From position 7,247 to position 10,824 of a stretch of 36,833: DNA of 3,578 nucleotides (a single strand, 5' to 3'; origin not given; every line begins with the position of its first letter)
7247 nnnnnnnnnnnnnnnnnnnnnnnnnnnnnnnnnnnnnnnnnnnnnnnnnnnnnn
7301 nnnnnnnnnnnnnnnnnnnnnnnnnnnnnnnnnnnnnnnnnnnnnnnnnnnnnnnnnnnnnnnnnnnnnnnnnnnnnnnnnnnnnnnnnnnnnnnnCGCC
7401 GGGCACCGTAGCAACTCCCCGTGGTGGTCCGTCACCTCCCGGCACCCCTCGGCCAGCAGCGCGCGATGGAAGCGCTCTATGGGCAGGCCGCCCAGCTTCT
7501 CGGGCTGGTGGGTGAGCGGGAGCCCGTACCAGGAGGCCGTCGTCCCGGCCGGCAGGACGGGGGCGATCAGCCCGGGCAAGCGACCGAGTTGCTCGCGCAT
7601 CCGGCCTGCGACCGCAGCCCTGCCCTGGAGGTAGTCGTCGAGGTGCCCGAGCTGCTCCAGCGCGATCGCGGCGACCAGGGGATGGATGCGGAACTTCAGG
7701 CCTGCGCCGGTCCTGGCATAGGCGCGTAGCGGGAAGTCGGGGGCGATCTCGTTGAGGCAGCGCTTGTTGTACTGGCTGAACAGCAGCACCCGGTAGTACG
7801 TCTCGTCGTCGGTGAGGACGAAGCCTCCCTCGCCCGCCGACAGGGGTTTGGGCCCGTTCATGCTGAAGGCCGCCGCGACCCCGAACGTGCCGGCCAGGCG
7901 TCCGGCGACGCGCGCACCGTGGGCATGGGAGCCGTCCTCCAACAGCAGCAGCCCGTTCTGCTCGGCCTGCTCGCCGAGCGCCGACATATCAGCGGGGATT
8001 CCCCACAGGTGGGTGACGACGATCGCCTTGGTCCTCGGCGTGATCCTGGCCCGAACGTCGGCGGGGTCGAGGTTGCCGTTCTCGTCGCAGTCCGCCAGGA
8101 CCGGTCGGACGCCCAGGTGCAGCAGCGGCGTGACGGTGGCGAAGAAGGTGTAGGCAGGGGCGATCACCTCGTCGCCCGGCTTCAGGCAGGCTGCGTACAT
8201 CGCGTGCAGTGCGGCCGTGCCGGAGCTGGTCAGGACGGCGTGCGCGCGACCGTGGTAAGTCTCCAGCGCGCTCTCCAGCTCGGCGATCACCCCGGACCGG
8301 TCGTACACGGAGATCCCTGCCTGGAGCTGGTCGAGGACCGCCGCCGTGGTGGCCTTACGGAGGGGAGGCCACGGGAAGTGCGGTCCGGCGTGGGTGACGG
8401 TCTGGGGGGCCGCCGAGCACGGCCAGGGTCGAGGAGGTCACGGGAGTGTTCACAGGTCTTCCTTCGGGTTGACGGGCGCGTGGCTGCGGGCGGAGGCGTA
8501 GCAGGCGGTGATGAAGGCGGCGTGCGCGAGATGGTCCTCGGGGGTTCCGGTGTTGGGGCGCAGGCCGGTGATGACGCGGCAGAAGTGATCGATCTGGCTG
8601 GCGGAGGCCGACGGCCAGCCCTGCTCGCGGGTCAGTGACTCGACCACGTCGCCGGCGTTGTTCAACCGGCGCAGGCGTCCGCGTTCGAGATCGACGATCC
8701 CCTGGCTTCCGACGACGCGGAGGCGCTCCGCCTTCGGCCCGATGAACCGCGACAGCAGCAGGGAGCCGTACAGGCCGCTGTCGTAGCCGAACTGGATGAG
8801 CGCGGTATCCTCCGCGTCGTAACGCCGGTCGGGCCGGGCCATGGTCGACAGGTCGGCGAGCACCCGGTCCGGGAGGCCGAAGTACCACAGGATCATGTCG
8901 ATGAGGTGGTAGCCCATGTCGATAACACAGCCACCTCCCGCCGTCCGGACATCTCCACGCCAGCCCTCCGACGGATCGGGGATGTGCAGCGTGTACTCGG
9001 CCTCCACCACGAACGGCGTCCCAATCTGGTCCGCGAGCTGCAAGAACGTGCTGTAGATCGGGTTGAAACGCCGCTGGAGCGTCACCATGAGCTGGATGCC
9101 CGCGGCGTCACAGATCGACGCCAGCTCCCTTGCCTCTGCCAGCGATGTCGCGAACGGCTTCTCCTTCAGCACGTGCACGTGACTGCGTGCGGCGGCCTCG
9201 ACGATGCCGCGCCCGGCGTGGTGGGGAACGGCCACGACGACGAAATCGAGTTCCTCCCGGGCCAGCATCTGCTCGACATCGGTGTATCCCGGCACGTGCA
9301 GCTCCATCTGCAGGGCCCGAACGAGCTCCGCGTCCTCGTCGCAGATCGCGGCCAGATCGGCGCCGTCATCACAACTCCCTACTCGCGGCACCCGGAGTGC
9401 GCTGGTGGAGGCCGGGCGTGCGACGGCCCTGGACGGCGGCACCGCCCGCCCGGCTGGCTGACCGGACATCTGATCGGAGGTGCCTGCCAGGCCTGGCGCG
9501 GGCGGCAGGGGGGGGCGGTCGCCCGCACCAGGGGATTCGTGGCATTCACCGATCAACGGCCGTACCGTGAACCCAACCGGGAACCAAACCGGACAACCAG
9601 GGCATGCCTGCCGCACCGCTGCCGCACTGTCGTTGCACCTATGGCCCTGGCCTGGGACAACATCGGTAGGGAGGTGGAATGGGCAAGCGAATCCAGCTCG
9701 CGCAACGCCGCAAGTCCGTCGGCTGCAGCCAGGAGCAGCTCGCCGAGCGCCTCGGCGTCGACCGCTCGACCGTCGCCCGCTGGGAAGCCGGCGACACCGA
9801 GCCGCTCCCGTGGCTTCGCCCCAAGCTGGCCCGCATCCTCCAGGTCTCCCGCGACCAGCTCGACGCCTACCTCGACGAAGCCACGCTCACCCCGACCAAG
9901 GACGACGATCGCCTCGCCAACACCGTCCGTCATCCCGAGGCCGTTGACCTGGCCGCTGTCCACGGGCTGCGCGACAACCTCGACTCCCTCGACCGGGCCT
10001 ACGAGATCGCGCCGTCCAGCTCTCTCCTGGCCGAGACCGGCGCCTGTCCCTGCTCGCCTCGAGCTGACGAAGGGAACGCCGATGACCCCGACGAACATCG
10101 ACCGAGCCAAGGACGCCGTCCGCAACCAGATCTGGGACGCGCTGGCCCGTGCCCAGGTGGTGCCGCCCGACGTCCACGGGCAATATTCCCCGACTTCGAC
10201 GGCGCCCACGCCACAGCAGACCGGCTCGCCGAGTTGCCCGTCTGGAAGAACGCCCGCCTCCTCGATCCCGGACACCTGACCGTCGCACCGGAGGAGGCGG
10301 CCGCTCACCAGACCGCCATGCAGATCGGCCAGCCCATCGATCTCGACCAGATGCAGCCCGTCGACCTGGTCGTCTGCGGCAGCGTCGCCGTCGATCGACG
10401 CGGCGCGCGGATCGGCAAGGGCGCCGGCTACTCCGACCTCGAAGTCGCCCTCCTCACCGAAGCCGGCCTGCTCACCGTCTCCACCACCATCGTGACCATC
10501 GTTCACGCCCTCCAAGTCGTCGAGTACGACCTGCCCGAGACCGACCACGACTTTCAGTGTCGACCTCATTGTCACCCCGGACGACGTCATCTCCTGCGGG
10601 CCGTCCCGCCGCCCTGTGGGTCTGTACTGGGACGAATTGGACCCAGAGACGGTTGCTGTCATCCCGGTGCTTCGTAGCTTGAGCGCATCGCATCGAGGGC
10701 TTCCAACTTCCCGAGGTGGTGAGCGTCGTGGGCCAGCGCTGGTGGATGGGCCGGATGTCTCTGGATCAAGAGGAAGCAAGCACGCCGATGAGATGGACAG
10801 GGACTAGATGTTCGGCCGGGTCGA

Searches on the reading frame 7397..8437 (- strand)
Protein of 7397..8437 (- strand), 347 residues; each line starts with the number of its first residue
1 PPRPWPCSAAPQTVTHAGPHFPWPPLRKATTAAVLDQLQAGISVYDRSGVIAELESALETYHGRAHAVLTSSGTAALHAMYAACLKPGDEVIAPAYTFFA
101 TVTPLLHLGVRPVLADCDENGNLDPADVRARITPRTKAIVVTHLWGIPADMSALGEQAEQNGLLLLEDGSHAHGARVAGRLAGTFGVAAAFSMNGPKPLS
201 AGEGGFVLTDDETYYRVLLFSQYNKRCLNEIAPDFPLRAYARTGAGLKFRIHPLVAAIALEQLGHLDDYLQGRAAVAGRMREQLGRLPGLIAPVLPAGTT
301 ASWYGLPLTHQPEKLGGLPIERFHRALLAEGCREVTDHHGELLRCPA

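Call 9: search_protein_families(library=pfam, proteins=[window:7397-8437:-], max_evalue=0.01)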
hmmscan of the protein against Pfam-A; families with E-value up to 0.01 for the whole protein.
window:7397-8437:- (347 aa): 5 families
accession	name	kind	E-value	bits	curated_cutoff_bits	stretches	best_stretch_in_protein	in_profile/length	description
PF01041.23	DegT_DnrJ_EryC1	-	8.4e-65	219.8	19.8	1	50-312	25-284/360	DegT/DnrJ/EryC1/StrS aminotransferase family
PF01212.27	Beta_elim_lyase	-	3.8e-11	43.3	27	1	36-281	19-231/288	Beta-eliminating lyase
PF00155.27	Aminotran_1_2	-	9.8e-09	35.3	19.7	1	36-142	29-153/361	Aminotransferase class I and II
PF01053.26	Cys_Met_Meta_PP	-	1.1e-07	31.2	27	1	40-141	41-143/381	Cys/Met metabolism PLP-dependent enzyme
PF00266.25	Aminotran_5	-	5.6e-07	29.3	21.5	1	68-174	65-181/371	Aminotransferase class-V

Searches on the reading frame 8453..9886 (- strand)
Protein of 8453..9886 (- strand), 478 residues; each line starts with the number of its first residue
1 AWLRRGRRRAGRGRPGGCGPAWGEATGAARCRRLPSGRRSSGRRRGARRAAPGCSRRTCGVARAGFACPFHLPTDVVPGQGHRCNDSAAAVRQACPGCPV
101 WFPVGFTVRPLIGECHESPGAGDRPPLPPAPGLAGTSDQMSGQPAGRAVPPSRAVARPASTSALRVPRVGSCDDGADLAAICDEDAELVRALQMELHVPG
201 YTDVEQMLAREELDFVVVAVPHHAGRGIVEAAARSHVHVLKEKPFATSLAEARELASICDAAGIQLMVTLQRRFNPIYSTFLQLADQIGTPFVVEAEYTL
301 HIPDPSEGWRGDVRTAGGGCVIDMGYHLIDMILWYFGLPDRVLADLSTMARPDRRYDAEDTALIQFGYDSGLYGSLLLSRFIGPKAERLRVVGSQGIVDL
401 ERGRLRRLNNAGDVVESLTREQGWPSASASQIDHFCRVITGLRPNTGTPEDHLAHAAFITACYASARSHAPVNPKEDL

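Call 9: search_protein_families(library=pfam, proteins=[window:8453-9886:-], max_evalue=0.01)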
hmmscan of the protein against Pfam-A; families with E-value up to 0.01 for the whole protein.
window:8453-9886:- (478 aa): 3 families
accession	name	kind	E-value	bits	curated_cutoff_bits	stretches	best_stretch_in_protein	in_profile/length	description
PF22725.1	GFO_IDH_MocA_C3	-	1.8e-22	80.1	27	1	286-398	11-123/124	GFO/IDH/MocA C-terminal domain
PF01408.29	GFO_IDH_MocA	-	5.1e-19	69.6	24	1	174-269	24-119/120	Oxidoreductase family, NAD-binding Rossmann fold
PF02894.22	GFO_IDH_MocA_C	-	1.8e-17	64.3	22.9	1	286-472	7-216/218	Oxidoreductase family, C-terminal alpha/beta domain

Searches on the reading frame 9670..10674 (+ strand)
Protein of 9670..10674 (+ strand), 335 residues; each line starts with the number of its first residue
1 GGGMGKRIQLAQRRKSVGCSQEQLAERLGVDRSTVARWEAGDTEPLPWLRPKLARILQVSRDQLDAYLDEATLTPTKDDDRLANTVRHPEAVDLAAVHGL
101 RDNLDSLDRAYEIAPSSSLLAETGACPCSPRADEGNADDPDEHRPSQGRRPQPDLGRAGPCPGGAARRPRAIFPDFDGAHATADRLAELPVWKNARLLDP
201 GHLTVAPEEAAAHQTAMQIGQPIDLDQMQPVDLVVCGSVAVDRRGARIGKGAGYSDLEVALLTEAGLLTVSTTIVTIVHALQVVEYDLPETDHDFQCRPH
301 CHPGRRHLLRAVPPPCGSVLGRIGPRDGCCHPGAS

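Call 9: search_protein_families(library=pfam, proteins=[window:9670-10674:+], max_evalue=0.01)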
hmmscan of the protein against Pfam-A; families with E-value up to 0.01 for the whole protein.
window:9670-10674:+ (335 aa): 14 families
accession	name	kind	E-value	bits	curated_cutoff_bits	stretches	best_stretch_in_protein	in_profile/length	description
PF01812.26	5-FTHF_cyc-lig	-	5.8e-15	56.1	27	1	203-295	86-178/186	5-formyltetrahydrofolate cyclo-ligase family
PF01381.28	HTH_3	-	4.6e-12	46.2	23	1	10-63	1-54/55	Helix-turn-helix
PF13560.12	HTH_31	-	1.9e-10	41.3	27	1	9-66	5-63/64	Helix-turn-helix domain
PF13384.12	HTH_23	-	5.6e-05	23.3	24.6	1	6-38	6-37/50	Homeodomain-like domain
PF20432.4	Xre-like-HTH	-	9.5e-05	23.1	25.8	1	16-46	21-50/63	Antitoxin Xre-like helix-turn-helix domain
PF13518.12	HTH_28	-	0.00041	20.8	25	0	7-39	2-33/52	Helix-turn-helix domain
PF13551.12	HTH_29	-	0.0006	20.3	28.1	0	18-38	11-32/64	Winged helix-turn helix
PF12844.13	HTH_19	-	0.0016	18.7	30.2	1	10-57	4-48/64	Helix-turn-helix domain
PF13413.12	HTH_25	-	0.0022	18.2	24.6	1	9-47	1-39/62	Helix-turn-helix domain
PF13936.12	HTH_38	-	0.0024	18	27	1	12-37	14-39/44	Helix-turn-helix domain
PF15943.11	YdaS_toxin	-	0.0029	17.8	30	0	16-39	7-29/65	Bacterial toxin YdaS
PF07022.19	Phage_CI_repr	-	0.0037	18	22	1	16-48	9-42/65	Bacteriophage CI repressor helix-turn-helix domain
PF13411.12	MerR_1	-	0.0041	17.6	21.6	0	53-79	6-31/69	MerR HTH family regulatory protein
PF13730.12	HTH_36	-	0.0076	16.5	25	0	20-38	27-45/55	Helix-turn-helix domain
